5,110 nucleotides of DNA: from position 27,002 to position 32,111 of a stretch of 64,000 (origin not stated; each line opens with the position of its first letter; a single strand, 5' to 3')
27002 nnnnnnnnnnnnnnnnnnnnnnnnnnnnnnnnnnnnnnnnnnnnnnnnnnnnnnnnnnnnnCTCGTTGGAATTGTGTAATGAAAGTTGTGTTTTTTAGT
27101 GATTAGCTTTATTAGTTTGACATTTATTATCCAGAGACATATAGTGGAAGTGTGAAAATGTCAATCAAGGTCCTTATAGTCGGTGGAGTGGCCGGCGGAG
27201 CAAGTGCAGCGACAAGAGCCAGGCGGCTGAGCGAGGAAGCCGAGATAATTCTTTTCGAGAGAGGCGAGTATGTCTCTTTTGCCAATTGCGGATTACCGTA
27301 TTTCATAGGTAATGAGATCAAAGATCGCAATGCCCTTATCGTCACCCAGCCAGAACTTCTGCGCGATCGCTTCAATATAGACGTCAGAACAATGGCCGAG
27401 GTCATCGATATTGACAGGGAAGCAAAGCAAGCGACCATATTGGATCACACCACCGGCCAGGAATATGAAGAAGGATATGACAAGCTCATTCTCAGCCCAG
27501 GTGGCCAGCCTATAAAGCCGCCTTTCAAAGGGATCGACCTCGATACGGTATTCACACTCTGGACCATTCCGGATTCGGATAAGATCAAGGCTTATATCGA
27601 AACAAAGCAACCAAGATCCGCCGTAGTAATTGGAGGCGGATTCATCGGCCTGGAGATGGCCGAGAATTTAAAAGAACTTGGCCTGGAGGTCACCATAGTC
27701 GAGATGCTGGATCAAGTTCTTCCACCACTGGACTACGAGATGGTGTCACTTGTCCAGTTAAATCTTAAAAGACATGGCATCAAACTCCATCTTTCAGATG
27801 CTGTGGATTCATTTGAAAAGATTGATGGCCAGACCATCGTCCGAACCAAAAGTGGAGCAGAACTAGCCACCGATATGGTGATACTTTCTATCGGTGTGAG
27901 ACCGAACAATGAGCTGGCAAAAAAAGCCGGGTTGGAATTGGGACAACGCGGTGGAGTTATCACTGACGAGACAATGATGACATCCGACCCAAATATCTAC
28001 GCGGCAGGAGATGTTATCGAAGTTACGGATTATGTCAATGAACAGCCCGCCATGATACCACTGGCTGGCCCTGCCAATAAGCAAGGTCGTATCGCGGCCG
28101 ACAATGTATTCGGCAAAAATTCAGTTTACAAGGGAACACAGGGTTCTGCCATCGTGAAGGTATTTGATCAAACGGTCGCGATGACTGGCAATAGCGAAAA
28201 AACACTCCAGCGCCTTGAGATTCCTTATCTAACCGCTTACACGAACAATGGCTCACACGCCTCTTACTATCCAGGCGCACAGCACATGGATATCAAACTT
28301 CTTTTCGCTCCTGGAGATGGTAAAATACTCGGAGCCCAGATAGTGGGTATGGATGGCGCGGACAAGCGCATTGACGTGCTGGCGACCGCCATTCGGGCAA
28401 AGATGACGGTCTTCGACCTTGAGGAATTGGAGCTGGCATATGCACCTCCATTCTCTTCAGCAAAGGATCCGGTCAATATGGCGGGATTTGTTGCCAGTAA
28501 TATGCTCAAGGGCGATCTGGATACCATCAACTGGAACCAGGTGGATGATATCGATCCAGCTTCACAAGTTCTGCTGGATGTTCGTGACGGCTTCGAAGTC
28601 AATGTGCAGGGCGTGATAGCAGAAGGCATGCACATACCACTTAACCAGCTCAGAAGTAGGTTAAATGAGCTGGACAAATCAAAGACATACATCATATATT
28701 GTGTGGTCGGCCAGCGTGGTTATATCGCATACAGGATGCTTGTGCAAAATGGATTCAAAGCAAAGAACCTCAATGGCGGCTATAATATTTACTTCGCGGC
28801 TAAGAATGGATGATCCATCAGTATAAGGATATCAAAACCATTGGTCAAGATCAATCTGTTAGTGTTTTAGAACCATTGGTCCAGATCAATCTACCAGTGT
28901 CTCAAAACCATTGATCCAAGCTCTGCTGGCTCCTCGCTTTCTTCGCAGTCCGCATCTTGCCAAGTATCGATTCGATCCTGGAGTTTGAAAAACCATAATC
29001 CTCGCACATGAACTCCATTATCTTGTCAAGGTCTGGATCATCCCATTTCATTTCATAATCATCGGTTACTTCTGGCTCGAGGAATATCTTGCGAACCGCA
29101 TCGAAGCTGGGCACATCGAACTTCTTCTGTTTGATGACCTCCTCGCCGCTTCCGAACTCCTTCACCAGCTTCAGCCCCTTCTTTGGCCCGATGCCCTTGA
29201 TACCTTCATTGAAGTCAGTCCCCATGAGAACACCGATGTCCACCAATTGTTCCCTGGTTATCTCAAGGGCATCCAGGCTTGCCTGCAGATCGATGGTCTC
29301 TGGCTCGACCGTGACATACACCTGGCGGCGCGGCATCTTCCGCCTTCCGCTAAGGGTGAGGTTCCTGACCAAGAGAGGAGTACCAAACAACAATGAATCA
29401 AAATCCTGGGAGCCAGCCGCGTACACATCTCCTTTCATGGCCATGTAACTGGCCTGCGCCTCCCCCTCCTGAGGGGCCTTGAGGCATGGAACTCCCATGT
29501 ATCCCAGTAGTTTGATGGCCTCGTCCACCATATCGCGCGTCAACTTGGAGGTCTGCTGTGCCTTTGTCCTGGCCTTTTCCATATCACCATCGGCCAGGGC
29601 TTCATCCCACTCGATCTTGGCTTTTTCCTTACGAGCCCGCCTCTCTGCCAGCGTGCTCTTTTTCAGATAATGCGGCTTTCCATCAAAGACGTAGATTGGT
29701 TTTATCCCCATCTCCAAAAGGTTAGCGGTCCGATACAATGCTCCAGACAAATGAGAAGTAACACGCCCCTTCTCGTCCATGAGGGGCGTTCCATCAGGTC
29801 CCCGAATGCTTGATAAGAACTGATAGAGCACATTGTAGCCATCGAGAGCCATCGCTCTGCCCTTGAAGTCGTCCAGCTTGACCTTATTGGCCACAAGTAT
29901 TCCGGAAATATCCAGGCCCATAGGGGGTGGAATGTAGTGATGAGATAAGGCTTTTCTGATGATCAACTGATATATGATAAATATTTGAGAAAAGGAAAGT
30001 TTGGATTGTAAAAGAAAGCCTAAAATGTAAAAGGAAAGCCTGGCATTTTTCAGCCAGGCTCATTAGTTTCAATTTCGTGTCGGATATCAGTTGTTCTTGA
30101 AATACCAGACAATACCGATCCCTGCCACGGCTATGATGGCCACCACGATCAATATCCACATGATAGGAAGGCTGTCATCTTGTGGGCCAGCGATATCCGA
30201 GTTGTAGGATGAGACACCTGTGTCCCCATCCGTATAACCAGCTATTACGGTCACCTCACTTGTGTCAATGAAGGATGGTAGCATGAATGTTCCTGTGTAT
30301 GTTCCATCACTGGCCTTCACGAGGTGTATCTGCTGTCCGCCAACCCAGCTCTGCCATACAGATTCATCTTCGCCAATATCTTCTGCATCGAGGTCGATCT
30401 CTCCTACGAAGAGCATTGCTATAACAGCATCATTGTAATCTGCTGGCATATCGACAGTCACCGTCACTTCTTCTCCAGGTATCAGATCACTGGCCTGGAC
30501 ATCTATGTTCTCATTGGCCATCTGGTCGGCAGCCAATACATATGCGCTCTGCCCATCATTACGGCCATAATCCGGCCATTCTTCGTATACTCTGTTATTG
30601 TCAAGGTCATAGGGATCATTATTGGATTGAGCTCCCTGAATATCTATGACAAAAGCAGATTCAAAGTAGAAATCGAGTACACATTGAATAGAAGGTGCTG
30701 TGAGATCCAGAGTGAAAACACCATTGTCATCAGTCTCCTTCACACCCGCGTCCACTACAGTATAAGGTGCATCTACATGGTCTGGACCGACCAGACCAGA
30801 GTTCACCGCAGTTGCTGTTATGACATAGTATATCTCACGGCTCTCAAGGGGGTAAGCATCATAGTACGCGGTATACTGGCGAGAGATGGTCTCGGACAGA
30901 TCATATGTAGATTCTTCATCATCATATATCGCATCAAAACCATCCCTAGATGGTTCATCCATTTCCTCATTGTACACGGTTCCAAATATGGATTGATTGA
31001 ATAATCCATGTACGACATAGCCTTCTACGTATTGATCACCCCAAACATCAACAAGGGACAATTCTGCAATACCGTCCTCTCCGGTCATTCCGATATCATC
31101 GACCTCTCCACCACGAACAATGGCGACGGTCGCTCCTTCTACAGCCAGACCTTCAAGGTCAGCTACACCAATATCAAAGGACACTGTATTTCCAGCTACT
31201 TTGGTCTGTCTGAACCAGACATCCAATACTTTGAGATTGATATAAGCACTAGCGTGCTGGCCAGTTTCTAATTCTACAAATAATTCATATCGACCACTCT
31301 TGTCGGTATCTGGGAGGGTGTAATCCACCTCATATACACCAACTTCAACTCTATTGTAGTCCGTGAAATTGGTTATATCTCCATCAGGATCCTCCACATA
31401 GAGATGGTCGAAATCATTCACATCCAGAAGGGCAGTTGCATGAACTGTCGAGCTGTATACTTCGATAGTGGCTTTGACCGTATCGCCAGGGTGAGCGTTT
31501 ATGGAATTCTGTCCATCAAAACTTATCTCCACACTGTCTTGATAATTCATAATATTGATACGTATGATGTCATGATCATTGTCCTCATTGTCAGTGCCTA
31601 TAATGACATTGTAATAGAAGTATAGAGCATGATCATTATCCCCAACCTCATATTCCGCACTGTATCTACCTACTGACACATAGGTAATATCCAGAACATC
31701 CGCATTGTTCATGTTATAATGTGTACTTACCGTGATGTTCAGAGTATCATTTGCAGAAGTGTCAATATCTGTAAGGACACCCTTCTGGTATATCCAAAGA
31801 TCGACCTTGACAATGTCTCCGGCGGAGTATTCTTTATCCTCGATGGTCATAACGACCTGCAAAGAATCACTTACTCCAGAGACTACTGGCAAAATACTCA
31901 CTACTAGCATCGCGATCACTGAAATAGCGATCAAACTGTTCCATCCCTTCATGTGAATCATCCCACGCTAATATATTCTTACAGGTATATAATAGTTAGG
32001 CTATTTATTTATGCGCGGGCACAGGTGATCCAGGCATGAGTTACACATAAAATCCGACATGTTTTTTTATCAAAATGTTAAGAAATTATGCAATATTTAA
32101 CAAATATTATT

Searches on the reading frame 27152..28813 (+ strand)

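Call 22: search_protein_families(library=pfam, proteins=[window:27152-28813:+], max_evalue=0.00001)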
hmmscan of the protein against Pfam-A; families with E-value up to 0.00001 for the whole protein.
window:27152-28813:+ (553 aa): 8 families
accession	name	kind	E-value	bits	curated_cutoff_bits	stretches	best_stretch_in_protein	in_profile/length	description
PF07992.20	Pyr_redox_2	-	2e-62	211.7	26.1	1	6-296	2-278/291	Pyridine nucleotide-disulphide oxidoreductase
PF00070.33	Pyr_redox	-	4.3e-20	72.4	22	1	157-231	2-78/82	Pyridine nucleotide-disulphide oxidoreductase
PF02852.28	Pyr_redox_dim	-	6.1e-14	52.6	25.3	1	334-437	3-105/110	Pyridine nucleotide-disulphide oxidoreductase, dimerisation domain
PF13738.12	Pyr_redox_3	-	1.7e-12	47.6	30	1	57-286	77-305/305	Pyridine nucleotide-disulphide oxidoreductase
PF00581.25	Rhodanese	-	1.5e-10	41.9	22.2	1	470-545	12-97/102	Rhodanese-like domain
PF01266.30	DAO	-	1.3e-07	31.9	27.9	0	157-185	2-30/353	FAD dependent oxidoreductase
PF03486.20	HI0933_like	-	5.7e-07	29.7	50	0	197-293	111-224/244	HI0933-like protein Rossmann domain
PF13450.12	NAD_binding_8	-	1.7e-06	28.7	21.9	0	159-188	1-30/68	NAD(P)-binding Rossmann-like domain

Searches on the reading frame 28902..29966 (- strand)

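Call 22: search_protein_families(library=pfam, proteins=[window:28902-29966:-], max_evalue=0.00001)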
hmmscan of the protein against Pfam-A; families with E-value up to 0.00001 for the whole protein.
window:28902-29966:- (354 aa): 3 families
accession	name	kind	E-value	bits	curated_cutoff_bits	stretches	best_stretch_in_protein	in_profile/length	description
PF00867.23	XPG_I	-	2.2e-24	86.1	24.9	1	158-251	1-89/89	XPG I-region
PF00752.23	XPG_N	-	1.4e-20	74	22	1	27-115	17-100/101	XPG N-terminal domain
PF01367.25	5_3_exonuc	-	7.1e-06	26.9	40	0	237-282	2-49/97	5'-3' exonuclease, C-terminal SAM fold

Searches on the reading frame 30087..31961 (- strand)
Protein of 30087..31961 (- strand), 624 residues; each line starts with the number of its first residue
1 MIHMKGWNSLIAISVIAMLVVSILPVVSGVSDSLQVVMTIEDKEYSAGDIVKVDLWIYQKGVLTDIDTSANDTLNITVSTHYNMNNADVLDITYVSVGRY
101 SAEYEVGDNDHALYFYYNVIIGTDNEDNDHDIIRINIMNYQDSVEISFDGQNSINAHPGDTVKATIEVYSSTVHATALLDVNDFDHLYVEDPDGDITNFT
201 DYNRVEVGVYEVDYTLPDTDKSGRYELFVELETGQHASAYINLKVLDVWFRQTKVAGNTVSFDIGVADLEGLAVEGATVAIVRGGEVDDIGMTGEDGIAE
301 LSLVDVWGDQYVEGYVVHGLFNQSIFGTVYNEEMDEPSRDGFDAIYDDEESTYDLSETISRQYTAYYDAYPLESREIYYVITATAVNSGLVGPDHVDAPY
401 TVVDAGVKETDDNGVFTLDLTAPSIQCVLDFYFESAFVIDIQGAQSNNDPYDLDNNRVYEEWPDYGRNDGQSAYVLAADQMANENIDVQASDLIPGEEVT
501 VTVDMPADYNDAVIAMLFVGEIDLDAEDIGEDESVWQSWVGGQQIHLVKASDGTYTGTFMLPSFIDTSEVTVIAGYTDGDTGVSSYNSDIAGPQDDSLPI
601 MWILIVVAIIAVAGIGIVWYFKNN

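Call 22: search_protein_families(library=pfam, proteins=[window:30087-31961:-], max_evalue=0.00001)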
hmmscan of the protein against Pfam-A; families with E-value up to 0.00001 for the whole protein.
window:30087-31961:- (624 aa): 1 family
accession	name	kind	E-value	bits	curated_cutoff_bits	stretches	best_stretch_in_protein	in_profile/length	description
PF01835.25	MG2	-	5.4e-06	27.1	32.8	0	158-240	13-91/96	MG2 domain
